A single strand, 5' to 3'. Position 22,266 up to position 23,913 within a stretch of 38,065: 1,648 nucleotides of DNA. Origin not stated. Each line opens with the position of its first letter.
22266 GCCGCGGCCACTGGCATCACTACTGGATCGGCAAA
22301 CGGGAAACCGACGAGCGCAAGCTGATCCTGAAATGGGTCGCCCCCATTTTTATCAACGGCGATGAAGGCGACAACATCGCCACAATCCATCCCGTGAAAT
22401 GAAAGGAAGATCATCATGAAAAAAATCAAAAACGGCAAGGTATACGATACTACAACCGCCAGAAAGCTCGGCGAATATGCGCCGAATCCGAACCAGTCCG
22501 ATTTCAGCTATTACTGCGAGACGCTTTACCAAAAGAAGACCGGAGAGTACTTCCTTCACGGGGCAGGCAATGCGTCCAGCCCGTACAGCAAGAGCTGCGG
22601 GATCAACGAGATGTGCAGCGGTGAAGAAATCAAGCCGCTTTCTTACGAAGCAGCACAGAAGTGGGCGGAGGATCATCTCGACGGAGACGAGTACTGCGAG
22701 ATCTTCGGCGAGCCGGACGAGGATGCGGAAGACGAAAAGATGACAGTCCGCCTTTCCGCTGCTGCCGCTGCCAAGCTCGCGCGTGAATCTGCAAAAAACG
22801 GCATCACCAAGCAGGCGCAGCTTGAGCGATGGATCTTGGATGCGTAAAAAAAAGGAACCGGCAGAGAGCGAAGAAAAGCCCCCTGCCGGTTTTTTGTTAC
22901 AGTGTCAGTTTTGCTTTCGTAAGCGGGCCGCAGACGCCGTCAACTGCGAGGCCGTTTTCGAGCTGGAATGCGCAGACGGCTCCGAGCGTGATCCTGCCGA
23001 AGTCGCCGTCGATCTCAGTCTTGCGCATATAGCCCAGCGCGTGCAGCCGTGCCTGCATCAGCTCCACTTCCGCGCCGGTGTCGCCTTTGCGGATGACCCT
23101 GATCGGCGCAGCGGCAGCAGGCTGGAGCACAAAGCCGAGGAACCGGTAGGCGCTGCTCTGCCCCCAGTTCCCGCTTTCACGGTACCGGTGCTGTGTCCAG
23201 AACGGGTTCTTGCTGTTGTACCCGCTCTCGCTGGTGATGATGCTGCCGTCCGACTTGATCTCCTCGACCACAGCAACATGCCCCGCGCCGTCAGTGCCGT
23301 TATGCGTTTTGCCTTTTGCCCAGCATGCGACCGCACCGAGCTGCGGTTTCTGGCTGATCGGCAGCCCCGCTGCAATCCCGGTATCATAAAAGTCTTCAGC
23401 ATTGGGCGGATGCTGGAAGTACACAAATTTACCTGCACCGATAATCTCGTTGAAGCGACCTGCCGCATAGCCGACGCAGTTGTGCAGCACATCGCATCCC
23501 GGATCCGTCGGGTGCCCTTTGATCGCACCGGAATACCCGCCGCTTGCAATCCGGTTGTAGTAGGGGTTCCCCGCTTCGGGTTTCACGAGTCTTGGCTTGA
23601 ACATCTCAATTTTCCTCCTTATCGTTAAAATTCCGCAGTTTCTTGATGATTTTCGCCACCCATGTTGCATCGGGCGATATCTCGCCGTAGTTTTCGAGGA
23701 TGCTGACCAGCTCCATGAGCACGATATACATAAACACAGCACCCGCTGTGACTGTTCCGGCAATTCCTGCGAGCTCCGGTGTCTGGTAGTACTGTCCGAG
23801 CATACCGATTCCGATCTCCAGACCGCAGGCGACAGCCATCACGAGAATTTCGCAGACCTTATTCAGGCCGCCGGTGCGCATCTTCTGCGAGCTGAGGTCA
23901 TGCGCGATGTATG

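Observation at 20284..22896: Self-contained, AT-rich five-gene accessory cassette of unknown function between attP and the lysis genes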

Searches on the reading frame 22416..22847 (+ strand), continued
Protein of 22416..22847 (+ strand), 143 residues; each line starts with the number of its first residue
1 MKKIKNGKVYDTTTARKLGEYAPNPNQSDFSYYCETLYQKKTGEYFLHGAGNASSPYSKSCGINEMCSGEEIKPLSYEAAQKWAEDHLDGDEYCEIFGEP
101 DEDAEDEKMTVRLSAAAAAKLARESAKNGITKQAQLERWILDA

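Call 47: find_encoding_contigs(protein=P0137, flank=5000, max_places=2)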
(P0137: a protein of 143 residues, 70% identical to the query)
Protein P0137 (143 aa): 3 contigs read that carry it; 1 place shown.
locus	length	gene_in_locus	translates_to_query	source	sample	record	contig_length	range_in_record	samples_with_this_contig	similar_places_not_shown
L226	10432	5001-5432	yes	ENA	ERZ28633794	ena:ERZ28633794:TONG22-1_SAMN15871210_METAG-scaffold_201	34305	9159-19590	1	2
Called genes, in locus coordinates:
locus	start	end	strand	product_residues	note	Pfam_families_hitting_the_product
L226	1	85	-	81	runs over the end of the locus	-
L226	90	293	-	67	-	PF13560:HTH_31 (weak)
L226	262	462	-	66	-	-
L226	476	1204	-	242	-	-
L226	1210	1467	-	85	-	-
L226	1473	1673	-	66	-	PF13560:HTH_31, PF12844:HTH_19 (weak), PF01381:HTH_3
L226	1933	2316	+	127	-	-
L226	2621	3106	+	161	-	-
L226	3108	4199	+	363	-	PF00589:Phage_integrase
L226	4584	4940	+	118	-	PF00583:Acetyltransf_1, PF13508:Acetyltransf_7 (weak), PF08445:FR47 (weak)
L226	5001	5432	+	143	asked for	-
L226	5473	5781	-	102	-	-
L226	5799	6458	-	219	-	-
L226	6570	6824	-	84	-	-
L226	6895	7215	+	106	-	-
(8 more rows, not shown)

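Call 49: fold_search(model_id=the predicted structure, library=pdb)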
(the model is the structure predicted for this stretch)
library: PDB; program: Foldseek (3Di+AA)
matches with E <= 10: 232; with E <= 0.001: 0
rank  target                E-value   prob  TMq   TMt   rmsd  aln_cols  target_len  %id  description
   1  3nm7_C                8.5e-01  0.51  0.28  0.47   4.3        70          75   10  Crystal Structure of Borrelia burgdorferi Pur-alpha (released 2010-10-06)
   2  3hpz_B                8.5e-01  0.08  0.16  0.05  14.6       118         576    7  Crystal structure of Mycobacterium tuberculosis LeuA complexed with bromopyruvate (released 2010-05-19)
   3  7py4_A                1.0e+00  0.57  0.34  0.05   5.7        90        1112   11  Cryo-EM structure of ATP8B1-CDC50A in E2P autoinhibited state (released 2022-04-27)
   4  1yqf_A                1.0e+00  0.11  0.22  0.19  19.1       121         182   10  Hypothetical protein from leishmania major unknown function sequence homologue to human p32 protein (released 2005-02-22)
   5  3nm7_D                1.2e+00  0.41  0.28  0.47   4.4        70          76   10  Crystal Structure of Borrelia burgdorferi Pur-alpha (released 2010-10-06)
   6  6yfq_AA               1.2e+00  0.11  0.20  0.21  10.6        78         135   14  Virus-like particle of bacteriophage NT-214 (released 2020-09-02)
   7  5drv_A                1.3e+00  0.23  0.24  0.26   5.3        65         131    8  Crystal structure of the G3BP2 NTF2-like domain in complex with a peptide (released 2015-10-14)
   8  3nm7_A                1.3e+00  0.20  0.25  0.37   5.6        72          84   14  Crystal Structure of Borrelia burgdorferi Pur-alpha (released 2010-10-06)
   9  3n8b_A                1.3e+00  0.16  0.25  0.40   5.5        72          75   14  Crystal Structure of Borrelia burgdorferi Pur-alpha (released 2010-10-06)
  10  6yfs_AB               1.4e+00  0.06  0.21  0.23  16.0       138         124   15  Virus-like particle of bacteriophage PQ-465 (released 2020-09-02)
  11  7eni_C                1.4e+00  0.02  0.14  0.15  18.1       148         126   12  Crystal structure of cas and anti-cas protein complex (released 2022-04-20)
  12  1fi4                  1.4e+00  0.02  0.10  0.05  14.7        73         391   10  THE X-RAY CRYSTAL STRUCTURE OF MEVALONATE 5-DIPHOSPHATE DECARBOXYLASE AT 2.3 ANGSTROM RESOLUTION. (released 2001-03-21)
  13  9sob_R                1.4e+00  0.35  0.28  0.03   5.6        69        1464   10  Structural Model of the Nuclear Pore Complex in Arabidopsis thaliana (released 2025-11-05)
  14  3n8b_B                1.4e+00  0.21  0.25  0.40   5.7        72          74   12  Crystal Structure of Borrelia burgdorferi Pur-alpha (released 2010-10-06)
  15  2p4b_A                1.4e+00  0.21  0.28  0.16   8.7        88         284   11  Crystal structure of E.coli RseB (released 2007-05-22)
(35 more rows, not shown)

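Call 57: search_solved_structures(query=L224:4606-4944:+, max_evalue=0.01)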
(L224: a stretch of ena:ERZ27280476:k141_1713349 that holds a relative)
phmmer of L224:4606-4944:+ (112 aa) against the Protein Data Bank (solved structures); distinct sequences matched with E-value up to 0.01: 0.

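Call 58: search_protein_families(library=pfam, proteins=[L216:2065-2409:+, L216:2467-2901:+, L216:3143-3523:+, L216:3623-3988:+, L219:4527-4970:+, L213:3332-4003:+, L213:4227-4535:+, L222:4709-4942:+], max_evalue=0.01)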
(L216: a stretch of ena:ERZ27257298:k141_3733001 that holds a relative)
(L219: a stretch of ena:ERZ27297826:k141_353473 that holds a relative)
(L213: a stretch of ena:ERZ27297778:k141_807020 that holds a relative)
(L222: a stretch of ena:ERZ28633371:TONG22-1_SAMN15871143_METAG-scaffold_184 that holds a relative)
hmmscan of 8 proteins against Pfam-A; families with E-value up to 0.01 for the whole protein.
L216:2065-2409:+ (114 aa): 0 families

L216:2467-2901:+ (144 aa): 0 families

L216:3143-3523:+ (126 aa): 0 families

L216:3623-3988:+ (121 aa): 0 families

L219:4527-4970:+ (147 aa): 1 family
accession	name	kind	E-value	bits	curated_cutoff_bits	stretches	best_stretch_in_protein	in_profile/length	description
PF07410.16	Phage_Gp111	-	1.2e-16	61.8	27.1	1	4-65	2-62/117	Streptococcus thermophilus bacteriophage Gp111 protein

L213:3332-4003:+ (223 aa): 0 families

L213:4227-4535:+ (102 aa): 0 families

L222:4709-4942:+ (77 aa): 1 family
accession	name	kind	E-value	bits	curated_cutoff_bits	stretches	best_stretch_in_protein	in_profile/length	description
PF20315.3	DUF6611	-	0.002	18.6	27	1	7-45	128-166/168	Family of unknown function (DUF6611)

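Call 68: search_solved_structures(query=A3, max_evalue=10, show_alignments=3)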
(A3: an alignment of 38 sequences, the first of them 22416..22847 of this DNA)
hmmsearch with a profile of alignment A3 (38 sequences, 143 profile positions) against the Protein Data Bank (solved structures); distinct sequences matched with E-value up to 10: 0.

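Call 76: search_protein_representatives(alignment_id=A3)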
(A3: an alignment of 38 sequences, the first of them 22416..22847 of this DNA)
Query: 38 sequences, 143 profile positions. Proteins with E-value up to 0.001 (for the whole library): 4084; up to 1e-10: 2324; up to 1e-30: 288. The best 150 are listed.
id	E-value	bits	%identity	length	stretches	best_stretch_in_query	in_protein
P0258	1.1e-61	223.4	-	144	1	1-142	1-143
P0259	8.4e-53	194.6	-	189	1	1-142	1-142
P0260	7.6e-51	188.2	-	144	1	1-141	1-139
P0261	1.6e-50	187.2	-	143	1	1-142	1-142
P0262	5.5e-48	178.9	-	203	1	1-142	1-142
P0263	5.7e-47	175.7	-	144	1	1-142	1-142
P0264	8.0e-47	175.2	-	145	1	1-141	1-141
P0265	1.2e-46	174.6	-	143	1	1-140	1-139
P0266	2.1e-46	173.8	-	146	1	1-142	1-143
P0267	7.6e-46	172.0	-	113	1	1-112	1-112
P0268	8.3e-46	171.9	-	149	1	1-142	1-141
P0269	1.0e-45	171.6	-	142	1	1-140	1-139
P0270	1.3e-45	171.3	-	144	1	1-142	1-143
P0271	1.3e-45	171.2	-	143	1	1-140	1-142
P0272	4.9e-45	169.4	-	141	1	1-140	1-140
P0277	4.8e-44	166.2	-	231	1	1-141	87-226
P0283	9.1e-43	162.0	-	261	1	1-102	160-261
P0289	7.3e-42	159.1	-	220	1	1-142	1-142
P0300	5.2e-41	156.3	-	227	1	1-142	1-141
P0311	5.7e-40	153.0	-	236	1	1-142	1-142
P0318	2.5e-39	150.9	-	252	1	1-140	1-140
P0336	6.9e-38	146.2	-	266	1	1-141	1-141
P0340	8.3e-38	145.9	-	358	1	1-141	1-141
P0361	2.9e-37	144.2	-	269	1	1-140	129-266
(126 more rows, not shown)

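Call 77: search_protein_families(library=pfam, proteins=[P0262, P0277, P0283, P0289, P0300, P0311, P0318, P0336, P0340, P0361], max_evalue=0.01)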
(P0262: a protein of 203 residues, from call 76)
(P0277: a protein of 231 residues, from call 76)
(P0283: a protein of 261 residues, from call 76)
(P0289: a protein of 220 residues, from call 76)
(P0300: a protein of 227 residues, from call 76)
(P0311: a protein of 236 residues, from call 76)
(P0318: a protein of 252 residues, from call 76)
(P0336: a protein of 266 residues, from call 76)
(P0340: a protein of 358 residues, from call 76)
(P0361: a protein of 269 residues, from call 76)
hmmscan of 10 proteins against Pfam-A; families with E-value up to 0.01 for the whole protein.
P0262 (203 aa): 0 families

P0277 (231 aa): 0 families

P0283 (261 aa): 2 families
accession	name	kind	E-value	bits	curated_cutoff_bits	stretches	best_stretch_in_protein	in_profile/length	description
PF05443.17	ROS_MUCR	-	1.3e-09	38.5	25.4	1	46-106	61-121/123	ROS/MUCR transcriptional regulator protein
PF17026.10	zf-RRPl_C4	-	0.0051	17.4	28.9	0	1-91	1-90/108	Putative ribonucleoprotein zinc-finger pf C4 type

P0289 (220 aa): 0 families

P0300 (227 aa): 0 families

P0311 (236 aa): 1 family
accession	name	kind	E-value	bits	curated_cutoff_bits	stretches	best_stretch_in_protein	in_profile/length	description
PF07878.17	RHH_5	-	0.0017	18.5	26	1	109-142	4-37/43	CopG-like RHH_1 or ribbon-helix-helix domain, RHH_5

P0318 (252 aa): 0 families

P0336 (266 aa): 1 family
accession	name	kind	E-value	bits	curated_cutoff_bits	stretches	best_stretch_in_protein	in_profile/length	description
PF20605.4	Antitox_RHH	-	0.00016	22.2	27.2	1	105-144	3-42/50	Antitoxin-like ribbon-helix-helix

P0340 (358 aa): 0 families

P0361 (269 aa): 0 families

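Call 79: search_protein_families(library=pfam, alignment_id=A3, max_evalue=0.1)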
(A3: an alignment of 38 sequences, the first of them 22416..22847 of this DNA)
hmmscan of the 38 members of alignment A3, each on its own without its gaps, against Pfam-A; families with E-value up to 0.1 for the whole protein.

A. member 1, window:22416-22847:+ (143 aa): 1 family
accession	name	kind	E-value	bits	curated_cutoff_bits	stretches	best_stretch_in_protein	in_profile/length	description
PF05534.18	HicB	-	0.027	14.8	21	1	92-131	3-42/51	HicB family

B. families by the number of members that match (of 38 scanned): 8 families
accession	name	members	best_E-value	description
PF05534.18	HicB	8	0.00044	HicB family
PF19891.5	DUF6364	3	0.0014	Family of unknown function (DUF6364)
PF12651.13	RHH_3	3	0.033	Ribbon-helix-helix domain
PF21983.2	NikA-like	2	0.0053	Mobilization protein NikA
PF01402.27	RHH_1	2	0.011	Ribbon-helix-helix protein, copG family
PF17414.8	MatP_C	2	0.038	MatP C-terminal ribbon-helix-helix domain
PF09113.15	N-glycanase_C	1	0.047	Peptide-N-glycosidase F, C terminal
PF19147.5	DUF5829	1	0.092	Family of unknown function (DUF5829)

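Call 86: search_protein_families(library=pfam, proteins=[L225:3447-3947:+, L225:3916-4389:+, L176:244-627:+, L161:278-667:+, L182:4620-4955:+, L166:3057-3758:+, L158:3662-4447:+, L158:4440-4931:+], max_evalue=0.01)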
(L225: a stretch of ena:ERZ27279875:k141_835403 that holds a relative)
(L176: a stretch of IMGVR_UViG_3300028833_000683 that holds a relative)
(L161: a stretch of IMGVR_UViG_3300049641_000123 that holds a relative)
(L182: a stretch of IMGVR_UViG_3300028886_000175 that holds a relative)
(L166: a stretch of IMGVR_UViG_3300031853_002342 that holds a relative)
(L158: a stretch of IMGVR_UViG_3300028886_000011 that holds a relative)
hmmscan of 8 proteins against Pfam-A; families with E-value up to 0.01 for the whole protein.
L225:3447-3947:+ (166 aa): 0 families

L225:3916-4389:+ (157 aa): 0 families

L176:244-627:+ (127 aa): 0 families

L161:278-667:+ (129 aa): 0 families

L182:4620-4955:+ (111 aa): 0 families

L166:3057-3758:+ (233 aa): 2 families
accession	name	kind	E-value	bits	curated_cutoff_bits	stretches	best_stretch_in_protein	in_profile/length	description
PF21817.3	CapR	-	5.7e-06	26.9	24.2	1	88-127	20-66/67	CapR homology domain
PF05207.18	Zn_ribbon_CSL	-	0.0047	17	29.2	0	95-123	13-40/55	CSL zinc finger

L158:3662-4447:+ (261 aa): 0 families

L158:4440-4931:+ (163 aa): 0 families

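Call 89: fold_search(model_id=the predicted structure, library=viral)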
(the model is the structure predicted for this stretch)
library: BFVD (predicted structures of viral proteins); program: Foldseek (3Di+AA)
matches with E <= 10: 668; with E <= 0.001: 2
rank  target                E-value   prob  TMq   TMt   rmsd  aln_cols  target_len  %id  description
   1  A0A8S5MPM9            1.3e-05  1.00  0.47  0.50   2.7        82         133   30  Uncharacterized protein [Podoviridae sp. ctiHu16]
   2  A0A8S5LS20            4.5e-04  1.00  0.46  0.50   8.5       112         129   18  Uncharacterized protein [Siphoviridae sp. ct7EW56]
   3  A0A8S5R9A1            3.6e-03  1.00  0.42  0.40   8.6       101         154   19  Uncharacterized protein [virus sp. ctDYl1]
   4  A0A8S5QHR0            8.2e-03  1.00  0.43  0.44   8.4       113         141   15  Uncharacterized protein [Siphoviridae sp. cteHV32]
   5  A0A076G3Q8            2.4e-02  0.84  0.31  0.32  16.5       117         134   14  Uncharacterized protein [Aeromonas phage pAh6-C]
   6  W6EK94                3.0e-02  0.82  0.30  0.24  19.3       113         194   12  Uncharacterized protein [Shewanella phage Spp001]
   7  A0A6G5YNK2            3.8e-02  0.44  0.22  0.30  14.8       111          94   13  (no name in the UniProt tables at hand)
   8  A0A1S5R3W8            8.8e-02  0.23  0.23  0.03  19.0       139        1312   12  PARP catalytic domain-containing protein [Pseudomonas phage pf16]
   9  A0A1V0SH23            9.9e-02  0.28  0.25  0.04  16.9       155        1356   10  Uncharacterized protein [Hokovirus HKV1]
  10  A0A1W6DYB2            1.3e-01  0.30  0.22  0.05  17.5       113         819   13  Uncharacterized protein [Aeromonas phage phiA8-29]
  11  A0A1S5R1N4            1.3e-01  0.47  0.27  0.23  16.9       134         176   13  Uncharacterized protein [Pseudomonas phage phiPMW]
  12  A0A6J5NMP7            1.5e-01  0.28  0.20  0.20  20.1       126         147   15  Uncharacterized protein [uncultured Caudovirales phage]
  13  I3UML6                1.6e-01  0.94  0.35  0.42   6.2        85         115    9  Uncharacterized protein [Colwellia phage 9A]
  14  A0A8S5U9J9            1.7e-01  0.99  0.36  0.29   3.2        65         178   23  Uncharacterized protein [Siphoviridae sp. ctKNZ79]
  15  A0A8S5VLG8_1          1.8e-01  0.63  0.31  0.06   5.6        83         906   12  (no name in the UniProt tables at hand)
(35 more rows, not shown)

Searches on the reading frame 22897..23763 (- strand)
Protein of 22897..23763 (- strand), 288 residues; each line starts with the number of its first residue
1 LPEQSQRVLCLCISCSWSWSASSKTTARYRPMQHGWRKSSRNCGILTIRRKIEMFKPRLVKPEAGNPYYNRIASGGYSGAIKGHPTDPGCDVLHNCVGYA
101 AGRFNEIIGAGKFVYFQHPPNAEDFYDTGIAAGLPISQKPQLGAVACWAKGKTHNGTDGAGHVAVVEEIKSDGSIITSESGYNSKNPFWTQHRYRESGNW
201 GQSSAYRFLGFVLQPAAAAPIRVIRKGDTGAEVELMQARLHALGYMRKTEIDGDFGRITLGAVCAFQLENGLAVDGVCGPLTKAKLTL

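Call 4: search_protein_families(library=pfam, proteins=[window:22897-23763:-], max_evalue=1)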
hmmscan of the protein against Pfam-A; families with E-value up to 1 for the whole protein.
window:22897-23763:- (288 aa): 2 families
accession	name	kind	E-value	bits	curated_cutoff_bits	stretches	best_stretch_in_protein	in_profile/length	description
PF01471.23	PG_binding_1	-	7.7e-15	55.3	23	1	229-286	1-57/57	Putative peptidoglycan binding domain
PF05257.22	CHAP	-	1.2e-12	48.5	26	1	94-180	9-80/81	CHAP domain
